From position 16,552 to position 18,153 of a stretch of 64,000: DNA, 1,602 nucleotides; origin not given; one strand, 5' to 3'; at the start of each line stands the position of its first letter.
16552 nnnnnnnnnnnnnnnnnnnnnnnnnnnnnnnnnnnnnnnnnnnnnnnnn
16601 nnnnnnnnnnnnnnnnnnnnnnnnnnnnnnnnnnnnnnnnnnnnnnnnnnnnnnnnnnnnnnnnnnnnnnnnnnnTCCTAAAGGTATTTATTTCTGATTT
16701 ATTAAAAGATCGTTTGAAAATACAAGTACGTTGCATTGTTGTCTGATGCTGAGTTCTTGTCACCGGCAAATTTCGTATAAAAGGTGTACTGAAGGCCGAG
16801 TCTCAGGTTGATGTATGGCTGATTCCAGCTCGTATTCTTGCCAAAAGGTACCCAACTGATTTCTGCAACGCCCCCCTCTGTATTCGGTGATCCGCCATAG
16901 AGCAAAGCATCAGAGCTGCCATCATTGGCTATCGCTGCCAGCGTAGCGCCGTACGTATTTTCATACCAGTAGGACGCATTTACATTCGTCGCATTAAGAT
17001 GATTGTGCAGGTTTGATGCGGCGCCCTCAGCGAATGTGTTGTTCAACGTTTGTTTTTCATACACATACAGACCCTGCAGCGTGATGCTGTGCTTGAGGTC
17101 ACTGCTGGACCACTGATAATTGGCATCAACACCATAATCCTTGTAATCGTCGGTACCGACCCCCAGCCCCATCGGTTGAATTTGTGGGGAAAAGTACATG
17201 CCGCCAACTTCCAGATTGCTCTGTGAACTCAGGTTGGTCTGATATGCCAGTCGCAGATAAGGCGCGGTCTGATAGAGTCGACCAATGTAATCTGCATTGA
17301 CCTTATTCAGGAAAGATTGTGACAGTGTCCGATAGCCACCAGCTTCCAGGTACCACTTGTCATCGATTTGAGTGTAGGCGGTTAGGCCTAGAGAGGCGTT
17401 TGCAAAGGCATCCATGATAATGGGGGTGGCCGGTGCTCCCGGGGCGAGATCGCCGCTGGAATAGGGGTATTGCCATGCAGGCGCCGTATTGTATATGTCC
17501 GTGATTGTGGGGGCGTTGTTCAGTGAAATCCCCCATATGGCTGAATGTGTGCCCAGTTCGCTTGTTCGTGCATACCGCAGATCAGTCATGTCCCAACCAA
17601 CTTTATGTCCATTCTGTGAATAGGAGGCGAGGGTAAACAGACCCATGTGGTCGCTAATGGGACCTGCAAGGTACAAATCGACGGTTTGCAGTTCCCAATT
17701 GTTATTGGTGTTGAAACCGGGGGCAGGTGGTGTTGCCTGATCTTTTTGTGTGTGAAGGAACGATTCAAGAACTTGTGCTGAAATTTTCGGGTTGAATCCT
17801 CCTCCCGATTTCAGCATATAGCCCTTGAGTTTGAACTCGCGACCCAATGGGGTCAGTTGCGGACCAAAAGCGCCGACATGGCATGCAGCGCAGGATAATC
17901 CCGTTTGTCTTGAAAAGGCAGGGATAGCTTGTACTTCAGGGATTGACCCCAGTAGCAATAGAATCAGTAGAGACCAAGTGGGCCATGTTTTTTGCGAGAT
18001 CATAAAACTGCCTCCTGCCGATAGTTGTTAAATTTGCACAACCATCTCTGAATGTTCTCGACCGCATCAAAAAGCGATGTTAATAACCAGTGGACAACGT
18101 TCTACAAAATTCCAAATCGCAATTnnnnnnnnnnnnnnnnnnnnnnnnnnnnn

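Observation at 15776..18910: Four-gene cluster: SHOCT protein, Gly/Met-rich monoheme cytochrome c, Cyc2-style cytochrome-porin fusion, Gly/Met-repeat LTXXQ chaperone-like protein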

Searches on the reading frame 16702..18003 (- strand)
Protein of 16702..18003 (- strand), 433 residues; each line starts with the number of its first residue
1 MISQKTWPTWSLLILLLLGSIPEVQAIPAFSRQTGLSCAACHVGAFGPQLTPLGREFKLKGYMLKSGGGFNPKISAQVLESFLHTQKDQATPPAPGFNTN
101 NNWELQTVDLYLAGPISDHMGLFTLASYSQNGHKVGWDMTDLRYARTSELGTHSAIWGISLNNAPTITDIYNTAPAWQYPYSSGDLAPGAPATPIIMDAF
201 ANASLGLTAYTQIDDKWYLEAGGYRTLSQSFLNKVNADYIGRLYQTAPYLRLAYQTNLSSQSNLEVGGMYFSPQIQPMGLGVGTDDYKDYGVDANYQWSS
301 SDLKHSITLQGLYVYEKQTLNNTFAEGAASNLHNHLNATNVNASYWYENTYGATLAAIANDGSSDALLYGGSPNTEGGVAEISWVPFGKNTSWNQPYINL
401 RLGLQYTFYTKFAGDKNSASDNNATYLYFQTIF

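Call 3: search_protein_families(library=pfam, proteins=[window:16702-18003:-], max_evalue=0.1)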
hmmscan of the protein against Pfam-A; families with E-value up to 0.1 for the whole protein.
window:16702-18003:- (433 aa): 0 families

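Call 4: search_protein_families(library=ncbifam, proteins=[window:16702-18003:-], max_evalue=0.1)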
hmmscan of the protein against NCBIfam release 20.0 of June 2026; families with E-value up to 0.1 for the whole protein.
window:16702-18003:- (433 aa): 0 families

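Call 7: find_homologous_proteins(query=window:16702-18003:-)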
Query window:16702-18003:- (433 aa): 1267 proteins with E <= 0.001 among 8000 candidates; the best 120 are listed.
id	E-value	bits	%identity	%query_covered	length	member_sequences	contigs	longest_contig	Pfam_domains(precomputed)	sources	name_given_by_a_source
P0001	1.0e-284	962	95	100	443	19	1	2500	-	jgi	jgi:hypothetical protein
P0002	3.1e-248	842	82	100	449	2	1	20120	-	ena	-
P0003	6.9e-224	762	75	98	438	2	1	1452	-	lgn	-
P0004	1.1e-211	722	72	96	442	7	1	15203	-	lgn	-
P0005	1.8e-210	718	71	97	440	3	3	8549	-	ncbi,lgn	-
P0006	2.9e-194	664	65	100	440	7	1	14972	-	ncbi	-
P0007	3.2e-180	618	61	99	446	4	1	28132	-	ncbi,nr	ncbi:MAG TPA: cytochrome C [Sulfuriferula sp.]|nr:cytochrome C [Sulfuriferula sp.]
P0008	7.5e-177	607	62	98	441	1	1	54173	-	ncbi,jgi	-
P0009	1.7e-176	606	62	98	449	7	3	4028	-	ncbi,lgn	-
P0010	2.4e-175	602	60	99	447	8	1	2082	-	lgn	-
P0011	1.7e-173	596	62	98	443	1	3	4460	-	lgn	-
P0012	3.6e-173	595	62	98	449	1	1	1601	-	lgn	-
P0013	4.2e-169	581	58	100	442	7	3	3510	-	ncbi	-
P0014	2.6e-168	579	58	99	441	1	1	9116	-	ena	-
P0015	1.3e-165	570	57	100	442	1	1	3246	-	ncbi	-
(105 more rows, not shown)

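Call 9: find_encoding_contigs(protein=window:16702-18003:-, flank=10000, max_places=4)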
Protein window:16702-18003:- (433 aa): no gene with exactly this product is on record in the collection.
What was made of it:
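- Tried and rejected: It found no record (call 9).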

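Call 13: find_encoding_contigs(protein=P0002, flank=10000, max_places=2)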
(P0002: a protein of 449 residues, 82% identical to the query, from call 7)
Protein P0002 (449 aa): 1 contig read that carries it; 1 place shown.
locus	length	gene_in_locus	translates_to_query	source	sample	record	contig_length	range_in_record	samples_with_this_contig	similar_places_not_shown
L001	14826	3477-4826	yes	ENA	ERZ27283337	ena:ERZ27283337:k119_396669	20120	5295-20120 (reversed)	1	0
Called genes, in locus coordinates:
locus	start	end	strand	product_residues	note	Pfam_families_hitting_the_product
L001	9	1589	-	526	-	PF12288:CsoS2_M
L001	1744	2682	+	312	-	PF00126:HTH_1, PF03466:LysR_substrate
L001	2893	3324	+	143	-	-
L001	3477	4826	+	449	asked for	-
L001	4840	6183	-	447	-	PF13442:Cytochrome_CBB3, PF00034:Cytochrom_C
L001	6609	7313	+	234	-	PF06167:Peptidase_M90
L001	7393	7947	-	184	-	PF02525:Flavodoxin_2, PF03358:FMN_red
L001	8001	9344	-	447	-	PF01266:DAO (weak), PF07992:Pyr_redox_2, PF21706:FCSD_central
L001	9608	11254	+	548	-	PF00999:Na_H_Exchanger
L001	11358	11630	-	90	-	PF00462:Glutaredoxin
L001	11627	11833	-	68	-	PF00403:HMA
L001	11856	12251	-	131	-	PF03625:DUF302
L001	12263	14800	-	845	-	PF00403:HMA, PF00122:E1-E2_ATPase, PF00702:Hydrolase, PF08282:Hydrolase_3 (faint)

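Call 14: find_encoding_contigs(protein=P0007, flank=10000, max_places=2)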
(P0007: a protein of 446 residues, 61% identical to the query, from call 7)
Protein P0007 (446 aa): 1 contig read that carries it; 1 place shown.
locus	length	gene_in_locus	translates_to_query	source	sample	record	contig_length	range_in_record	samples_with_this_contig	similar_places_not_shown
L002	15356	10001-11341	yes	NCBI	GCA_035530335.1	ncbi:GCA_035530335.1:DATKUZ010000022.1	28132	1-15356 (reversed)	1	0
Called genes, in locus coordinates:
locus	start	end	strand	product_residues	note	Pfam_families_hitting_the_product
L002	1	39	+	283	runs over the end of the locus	PF14342:DUF4396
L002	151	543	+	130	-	-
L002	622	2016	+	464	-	PF02321:OEP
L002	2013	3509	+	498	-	PF19335:HMBD (weak), PF25919:BSH_CusB, PF25973:BSH_CzcB (weak), PF25869:3HB_CusB, PF25944:Beta-barrel_RND (faint), PF25954:Beta-barrel_RND_2, PF25967:RND-MFP_C (weak), PF25975:CzcB_C (weak)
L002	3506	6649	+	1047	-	PF00873:ACR_tran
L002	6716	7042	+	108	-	PF00543:P-II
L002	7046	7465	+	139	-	-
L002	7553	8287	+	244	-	PF02683:DsbD_TM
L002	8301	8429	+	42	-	-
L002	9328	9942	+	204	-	-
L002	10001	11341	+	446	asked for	-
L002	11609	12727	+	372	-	PF03779:SPW, PF27139:Aq_1264_TM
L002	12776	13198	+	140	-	-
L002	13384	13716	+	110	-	PF13442:Cytochrome_CBB3, PF00034:Cytochrom_C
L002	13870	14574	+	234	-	PF04966:OprB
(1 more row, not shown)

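Call 15: find_encoding_contigs(protein=P0008, flank=10000, max_places=2)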
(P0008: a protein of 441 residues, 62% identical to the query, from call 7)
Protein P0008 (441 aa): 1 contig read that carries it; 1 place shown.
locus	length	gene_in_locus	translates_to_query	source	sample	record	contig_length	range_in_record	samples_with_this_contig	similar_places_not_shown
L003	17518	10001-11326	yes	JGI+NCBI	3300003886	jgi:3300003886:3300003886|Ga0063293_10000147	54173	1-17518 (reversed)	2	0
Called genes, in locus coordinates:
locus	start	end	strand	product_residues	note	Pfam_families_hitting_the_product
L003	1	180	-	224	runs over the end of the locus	-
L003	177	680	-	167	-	PF07638:Sigma70_ECF (faint), PF04542:Sigma70_r2, PF08281:Sigma70_r4_2, PF04545:Sigma70_r4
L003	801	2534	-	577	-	PF12450:vWF_A, PF00092:VWA, PF13519:VWA_2, PF13768:VWA_3, PF12034:YfbK_C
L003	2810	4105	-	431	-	PF13742:tRNA_anti_2, PF01336:tRNA_anti-codon, PF02601:Exonuc_VII_L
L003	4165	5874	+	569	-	PF07969:Amidohydro_3, PF01979:Amidohydro_1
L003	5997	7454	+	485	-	PF00478:IMPDH, PF00571:CBS, PF03060:NMO (weak), PF01070:FMN_dh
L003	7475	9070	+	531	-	PF00117:GATase, PF07722:Peptidase_C26, PF02540:NAD_synthase (weak), PF00958:GMP_synt_C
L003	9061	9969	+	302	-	PF13489:Methyltransf_23 (weak), PF08241:Methyltransf_11, PF08242:Methyltransf_12 (weak), PF13649:Methyltransf_25 (faint)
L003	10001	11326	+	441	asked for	-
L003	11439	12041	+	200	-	PF02834:LigT_PEase, PF13563:2_5_RNA_ligase2 (weak)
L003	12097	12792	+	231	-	PF04143:Sulf_transp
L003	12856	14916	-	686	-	PF00884:Sulfatase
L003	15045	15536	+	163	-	PF00383:dCMP_cyt_deam_1, PF14437:MafB19-deam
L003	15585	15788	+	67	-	-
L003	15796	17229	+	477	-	-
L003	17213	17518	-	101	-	?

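Call 20: search_solved_structures(query=window:16702-18003:-, max_evalue=10)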
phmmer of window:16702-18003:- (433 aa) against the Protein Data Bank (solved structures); distinct sequences matched with E-value up to 10: 5.
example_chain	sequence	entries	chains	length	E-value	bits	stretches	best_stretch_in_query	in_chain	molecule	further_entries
3ihl_A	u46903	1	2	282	1.2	11.3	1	227-286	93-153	CTP synthase 2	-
6v59_A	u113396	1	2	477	1.7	10.9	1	27-118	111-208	Di-haem cytochrome c peroxidase family protein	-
6nx0_A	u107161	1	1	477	1.7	10.9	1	27-118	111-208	Di-haem cytochrome c peroxidase family protein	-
7miv_D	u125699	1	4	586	1.9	10.7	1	228-287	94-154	CTP synthase 2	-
7miu_D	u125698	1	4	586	1.9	10.7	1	228-287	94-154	CTP synthase 2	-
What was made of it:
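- Tried and rejected: Nothing useful for Cyc2 (call 20).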

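Call 24: find_related_loci(query=A1, collection=genome_contigs, flank=6000)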
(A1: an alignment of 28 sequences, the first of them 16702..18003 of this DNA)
Query A1 (433 aa) in genome_contigs; peptide patterns used: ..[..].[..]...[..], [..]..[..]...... (x = any residue, [..] = any of these).
600 stretches matched a pattern (row limit reached: there are more); 593 encode a relative of the query (tblastn E <= 1e-3); the best 80 are kept; 80 distinct loci.
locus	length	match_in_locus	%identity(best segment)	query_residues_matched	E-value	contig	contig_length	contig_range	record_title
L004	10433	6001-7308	59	5-431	1e-176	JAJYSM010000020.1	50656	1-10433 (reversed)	MAG: Proteobacteria bacterium isolate DX1.bin48 NODE_898_length_50656_cov_39.400265, whole genome shotgun sequence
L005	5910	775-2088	58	5-433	8e-175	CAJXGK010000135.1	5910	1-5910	MAG TPA_asm: uncultured Rhodanobacteraceae bacterium isolate SRR4028170_bin.32_MetaBAT_v2.12.1_MAG genome assembly, cont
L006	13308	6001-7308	53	13-428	8e-145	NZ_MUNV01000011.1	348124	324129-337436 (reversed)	Rhodanobacter sp. B04 NODE_6_length_348124_cov_11.9107_ID_11, whole genome shotgun sequence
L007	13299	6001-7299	52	11-428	6e-143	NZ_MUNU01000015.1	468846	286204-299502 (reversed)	Rhodanobacter sp. B05 NODE_3_length_468846_cov_14.3677_ID_5, whole genome shotgun sequence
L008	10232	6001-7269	53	22-428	9e-143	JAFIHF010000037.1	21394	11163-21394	MAG: Rhodanobacter denitrificans isolate HJP_bin44 k141_83790, whole genome shotgun sequence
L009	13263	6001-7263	53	25-429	7e-142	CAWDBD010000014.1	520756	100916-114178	MAG: uncultured Gammaproteobacteria bacterium isolate MFD01721.bin.2.72 genome assembly, contig: contig_4606, whole geno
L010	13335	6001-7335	49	1-428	2e-139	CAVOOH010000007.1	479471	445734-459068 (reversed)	MAG: uncultured Gammaproteobacteria bacterium isolate MFD10113.bin.2.201 genome assembly, contig: contig_2257, whole gen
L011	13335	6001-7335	49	1-428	2e-139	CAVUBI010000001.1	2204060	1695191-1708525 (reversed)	MAG: uncultured Gammaproteobacteria bacterium isolate MFD05537.bin.2.84 genome assembly, contig: contig_1108, whole geno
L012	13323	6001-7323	50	4-428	6e-139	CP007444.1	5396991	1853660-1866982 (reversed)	Dyella jiangningensis strain SBZ 3-12, complete genome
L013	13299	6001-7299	52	18-433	9e-139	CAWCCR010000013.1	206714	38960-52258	MAG: uncultured proteobacterium isolate MFD04428.bin.2.59 genome assembly, contig: contig_48429, whole genome shotgun se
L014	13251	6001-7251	52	27-428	1e-138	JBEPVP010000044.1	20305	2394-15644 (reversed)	MAG: Rhodanobacter sp. isolate 22E.semibin_refined.119 NODE_2220_length_20305_cov_7.226321:0-20305, whole genome shotgun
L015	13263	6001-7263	51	24-428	9e-138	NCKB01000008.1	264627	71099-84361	MAG: Lysobacterales bacterium 15-68-25 04302015_15_scaffold_7, whole genome shotgun sequence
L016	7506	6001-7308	50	10-428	2e-137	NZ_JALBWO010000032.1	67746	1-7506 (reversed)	Rhodanobacter ginsengiterrae strain DCY112 assembly_32, whole genome shotgun sequence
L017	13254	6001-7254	50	26-428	5e-137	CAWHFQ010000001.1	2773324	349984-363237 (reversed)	MAG: uncultured Gammaproteobacteria bacterium isolate MFD00822.bin.1.151 genome assembly, contig: contig_24988, whole ge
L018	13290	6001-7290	50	20-433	1e-136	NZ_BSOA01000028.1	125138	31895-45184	Dyella flagellata strain NBRC 111981 sequence28, whole genome shotgun sequence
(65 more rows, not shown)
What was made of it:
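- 16702..18003 (-): Cyc2-family fused monoheme cytochrome-porin, 433 aa. Identity is 61% to a Sulfuriferula 'cytochrome C' and 42-46% to Thiomonas (calls 7, 24).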

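Call 27: find_encoding_contigs(protein=P0001, flank=10000, max_places=3)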
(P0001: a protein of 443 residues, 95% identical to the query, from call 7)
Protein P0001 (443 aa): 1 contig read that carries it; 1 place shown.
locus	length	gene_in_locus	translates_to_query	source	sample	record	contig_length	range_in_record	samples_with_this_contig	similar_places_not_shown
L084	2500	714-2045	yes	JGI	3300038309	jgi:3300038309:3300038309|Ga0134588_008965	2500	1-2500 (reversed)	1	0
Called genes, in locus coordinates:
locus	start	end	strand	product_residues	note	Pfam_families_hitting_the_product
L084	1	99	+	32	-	?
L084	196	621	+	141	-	-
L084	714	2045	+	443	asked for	-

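Call 28: find_encoding_contigs(protein=P0004, flank=10000, max_places=2)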
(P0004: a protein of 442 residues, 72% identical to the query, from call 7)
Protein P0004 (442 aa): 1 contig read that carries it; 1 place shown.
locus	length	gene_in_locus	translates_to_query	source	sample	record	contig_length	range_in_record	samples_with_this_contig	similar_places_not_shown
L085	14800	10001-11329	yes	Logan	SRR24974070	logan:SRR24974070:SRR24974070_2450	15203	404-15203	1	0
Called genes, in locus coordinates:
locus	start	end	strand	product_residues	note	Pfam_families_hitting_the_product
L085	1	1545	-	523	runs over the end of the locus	PF01512:Complex1_51K, PF10589:NADH_4Fe-4S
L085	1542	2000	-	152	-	PF01257:2Fe-2S_thioredx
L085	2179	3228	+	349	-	PF00126:HTH_1, PF12974:Phosphonate-bd, PF12727:PBP_like, PF13531:SBP_bac_11 (weak)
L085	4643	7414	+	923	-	PF00690:Cation_ATPase_N, PF00122:E1-E2_ATPase, PF00702:Hydrolase, PF13246:Cation_ATPase, PF00689:Cation_ATPase_C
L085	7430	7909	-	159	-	PF10116:Host_attach, PF18856:baeRF_family12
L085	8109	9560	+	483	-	PF08668:HDOD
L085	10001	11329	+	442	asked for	-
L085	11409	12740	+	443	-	PF13442:Cytochrome_CBB3, PF00034:Cytochrom_C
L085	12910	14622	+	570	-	PF07732:Cu-oxidase_3, PF00394:Cu-oxidase (faint), PF07731:Cu-oxidase_2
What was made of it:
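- L085 and L003 have cyc2 without the partners (calls 15, 28).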

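Call 29: find_encoding_contigs(protein=P0005, flank=10000, max_places=3)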
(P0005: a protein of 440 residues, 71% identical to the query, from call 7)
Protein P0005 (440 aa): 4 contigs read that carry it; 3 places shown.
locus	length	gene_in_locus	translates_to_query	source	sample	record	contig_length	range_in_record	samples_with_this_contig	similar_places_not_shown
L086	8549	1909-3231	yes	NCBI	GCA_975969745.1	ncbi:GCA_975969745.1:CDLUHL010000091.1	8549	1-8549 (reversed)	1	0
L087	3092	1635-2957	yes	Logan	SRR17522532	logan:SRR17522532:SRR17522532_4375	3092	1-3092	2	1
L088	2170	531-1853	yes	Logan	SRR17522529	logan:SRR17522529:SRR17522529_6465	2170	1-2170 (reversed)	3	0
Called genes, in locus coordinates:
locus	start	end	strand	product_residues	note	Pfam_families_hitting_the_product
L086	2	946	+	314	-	?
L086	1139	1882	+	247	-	PF13801:Metal_resist (weak)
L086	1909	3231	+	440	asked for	-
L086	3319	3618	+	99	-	PF09851:SHOCT (weak)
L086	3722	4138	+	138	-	-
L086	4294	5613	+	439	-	PF02321:OEP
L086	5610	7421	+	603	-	PF19335:HMBD, PF19335:HMBD, PF25919:BSH_CusB, PF25973:BSH_CzcB, PF25869:3HB_CusB, PF25944:Beta-barrel_RND (weak), PF25954:Beta-barrel_RND_2, PF25975:CzcB_C, +3 more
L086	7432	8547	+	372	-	?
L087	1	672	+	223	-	?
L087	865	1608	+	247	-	PF13801:Metal_resist (weak)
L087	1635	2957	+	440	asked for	-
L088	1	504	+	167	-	?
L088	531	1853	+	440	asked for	-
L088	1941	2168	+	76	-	?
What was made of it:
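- cusCBA follows the module in L086 (call 29).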

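Call 30: find_encoding_contigs(protein=P0006, flank=10000, max_places=2)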
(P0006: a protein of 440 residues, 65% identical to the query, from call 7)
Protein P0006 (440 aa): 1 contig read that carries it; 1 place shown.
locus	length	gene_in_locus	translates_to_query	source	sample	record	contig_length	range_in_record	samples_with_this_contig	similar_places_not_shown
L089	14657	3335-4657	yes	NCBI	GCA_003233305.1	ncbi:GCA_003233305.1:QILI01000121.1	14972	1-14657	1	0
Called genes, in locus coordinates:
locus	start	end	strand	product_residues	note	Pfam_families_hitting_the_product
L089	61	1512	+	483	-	PF00361:Proton_antipo_M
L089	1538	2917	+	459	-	PF00361:Proton_antipo_M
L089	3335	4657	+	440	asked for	-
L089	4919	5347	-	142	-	PF00034:Cytochrom_C (faint)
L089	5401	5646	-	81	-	PF00462:Glutaredoxin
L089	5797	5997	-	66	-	PF00403:HMA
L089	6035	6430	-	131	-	PF03625:DUF302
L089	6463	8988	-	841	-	PF00403:HMA, PF12710:HAD (faint), PF00403:HMA, PF00122:E1-E2_ATPase, PF00702:Hydrolase, PF08282:Hydrolase_3 (weak)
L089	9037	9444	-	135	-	PF00376:MerR, PF13411:MerR_1, PF09278:MerR-DNA-bind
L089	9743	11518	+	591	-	PF00664:ABC_membrane, PF00005:ABC_tran, PF13401:AAA_22 (faint), PF02463:SMC_N (weak)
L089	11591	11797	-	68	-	PF00313:CSD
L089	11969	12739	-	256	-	PF01048:PNP_UDP_1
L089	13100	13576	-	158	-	PF00856:SET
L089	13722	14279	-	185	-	PF00156:Pribosyltran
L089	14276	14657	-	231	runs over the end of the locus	PF00933:Glyco_hydro_3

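Call 41: predict_structure(alignment_id=A1)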
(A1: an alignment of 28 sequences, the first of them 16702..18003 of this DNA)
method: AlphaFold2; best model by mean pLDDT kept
length: 433 residues; sequences in the alignment: 28
mean_pLDDT: 71.7   pTM: 0.75
mean pLDDT of the five models: 71.7, 70.8, 70.2, 70.0, 64.9
residues with pLDDT >= 90: 39; 70-90: 226; 50-70: 113; < 50: 55
segments of 3 or more residues with pLDDT < 50: 1-3, 19-49, 182-186, 324-328, 394-396
pLDDT, mean of each block of 10 residues (from residue 1): 50 59 33 36 39 66 60 74 83 75 80 79 76 67 88 91 64 56 48 66 77 90 82 60 82 89 87 73 78 86 82 87 51 82 81 85 60 81 70 55 85 84 84 72
secondary structure, 60 per line:
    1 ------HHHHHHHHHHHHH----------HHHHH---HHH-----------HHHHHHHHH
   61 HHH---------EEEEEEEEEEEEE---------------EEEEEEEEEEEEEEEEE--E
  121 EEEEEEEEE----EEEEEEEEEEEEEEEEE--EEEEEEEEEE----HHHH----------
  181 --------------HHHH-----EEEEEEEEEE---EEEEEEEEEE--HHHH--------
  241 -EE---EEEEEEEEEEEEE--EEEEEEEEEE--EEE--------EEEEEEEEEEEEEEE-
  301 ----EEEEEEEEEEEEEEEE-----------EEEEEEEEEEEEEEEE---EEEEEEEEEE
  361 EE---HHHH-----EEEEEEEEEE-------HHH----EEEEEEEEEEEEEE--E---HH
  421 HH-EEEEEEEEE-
elements in order: H7-19 H30-34 H52-63 E73-85 E101-117 E120-129 E134-150 E153-162 H167-170 H195-198 E204-213 E217-226 H229-232 E247-259 E262-271 E274-276 E285-299 E305-320 E332-347 E351-362 H366-369 E375-384 E399-412 H419-422 E424-432
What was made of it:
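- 16702..18003 (-): The AF2 model has pTM 0.75 and 16 long strands (call 41).
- On Cyc2 fused cytochrome-porin: The protein is 433 aa. The AF2 model has pLDDT 71.7, pTM 0.75 and 16 long strands (call 41).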

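Call 47: fold_search(model_id=the predicted structure, library=pdb)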
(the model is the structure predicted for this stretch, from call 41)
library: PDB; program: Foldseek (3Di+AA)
matches with E <= 10: 840; with E <= 0.001: 237
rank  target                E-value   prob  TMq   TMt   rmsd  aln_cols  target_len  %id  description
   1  5mdo_A                8.6e-09  1.00  0.46  0.55   7.1       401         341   12  Crystal structure of in vitro folded Chitoporin VhChip from Vibrio harveyi (crystal form I) (released 2017-12-20)
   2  5mdq_A                8.6e-09  1.00  0.46  0.54   7.2       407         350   10  Crystal structure of outer membrane expressed Chitoporin VhChip from Vibrio harveyi (released 2017-12-20)
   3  8rqp                  2.4e-08  1.00  0.41  0.39  11.4       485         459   10  In meso structure of the alginate exporter, AlgE, from Pseudomonas aeruginosa in 7.10 monoacylglycerol (released 2024-04-03)
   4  5ldt_A                2.5e-08  1.00  0.41  0.44  12.6       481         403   10  Crystal Structures of MOMP from Campylobacter jejuni (released 2016-10-26)
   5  5oyk                  3.1e-08  1.00  0.43  0.54   8.4       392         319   11  Outer-membrane expressed OmpT of Vibrio cholerae (released 2018-04-25)
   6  6ehf                  3.2e-08  1.00  0.43  0.55   7.9       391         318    9  OmpT (in-vitro folded), an outer membrane protein Vibrio cholerae (trimer form) (released 2018-04-25)
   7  4y25                  3.2e-08  1.00  0.36  0.48   8.1       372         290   10  Bacterial polysaccharide outer membrane secretin (released 2016-03-16)
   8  6ehe                  4.2e-08  1.00  0.44  0.59   7.2       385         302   10  OmpTdeltaL8 (loop L8 deletion mutant of OmpT), an outer membrane protein of Vibrio cholerae (released 2018-04-25)
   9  7eqm_A                4.2e-08  1.00  0.45  0.56   6.7       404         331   11  Apo Truncated VhChiP (Delta 1-19) (released 2022-08-10)
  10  8q2o                  4.2e-08  1.00  0.40  0.38  10.5       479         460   10  Structure of alginate transporter AlgE from P. aeruginosa PAO1 by using Se-MAG for the the lipid cubic phase crystalliza (released 2024-05-15)
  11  8wv0_B                4.5e-08  1.00  0.45  0.56   7.0       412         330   10  Outer membrane porin of Burkholderia pseudomallei (BpsOmp38) (released 2024-10-30)
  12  3rbh_C                4.5e-08  1.00  0.41  0.43  10.1       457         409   10  Structure of alginate export protein AlgE from Pseudomonas aeruginosa (released 2011-07-27)
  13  8pz4                  6.5e-08  1.00  0.41  0.38  11.3       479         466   10  Structure of alginate transporter, AlgE, solved at wavelength 2.755 A (released 2023-10-25)
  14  8wv0_A                1.0e-07  1.00  0.46  0.58   6.9       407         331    9  Outer membrane porin of Burkholderia pseudomallei (BpsOmp38) (released 2024-10-30)
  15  3rbh_D                1.1e-07  1.00  0.42  0.43   9.9       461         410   11  Structure of alginate export protein AlgE from Pseudomonas aeruginosa (released 2011-07-27)
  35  4rjw                  5.8e-07  1.00  0.48  0.48   7.1       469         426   10  Crystal structure of Pseudomonas aeruginosa OprO (released 2015-10-21)
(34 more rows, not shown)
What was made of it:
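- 16702..18003 (-): Foldseek matches outer-membrane porins, including OprO 4rjw (call 47).
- On Cyc2 fused cytochrome-porin: 237 PDB matches at E<=1e-3 are led by porins and include OprO 4rjw (call 47).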

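Call 55: search_protein_families(library=pfam, proteins=[L086:3722-4135:+], max_evalue=0.01)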
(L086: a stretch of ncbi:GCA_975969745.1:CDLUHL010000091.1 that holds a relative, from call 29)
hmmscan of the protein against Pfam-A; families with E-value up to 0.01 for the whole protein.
L086:3722-4135:+ (138 aa): 0 families
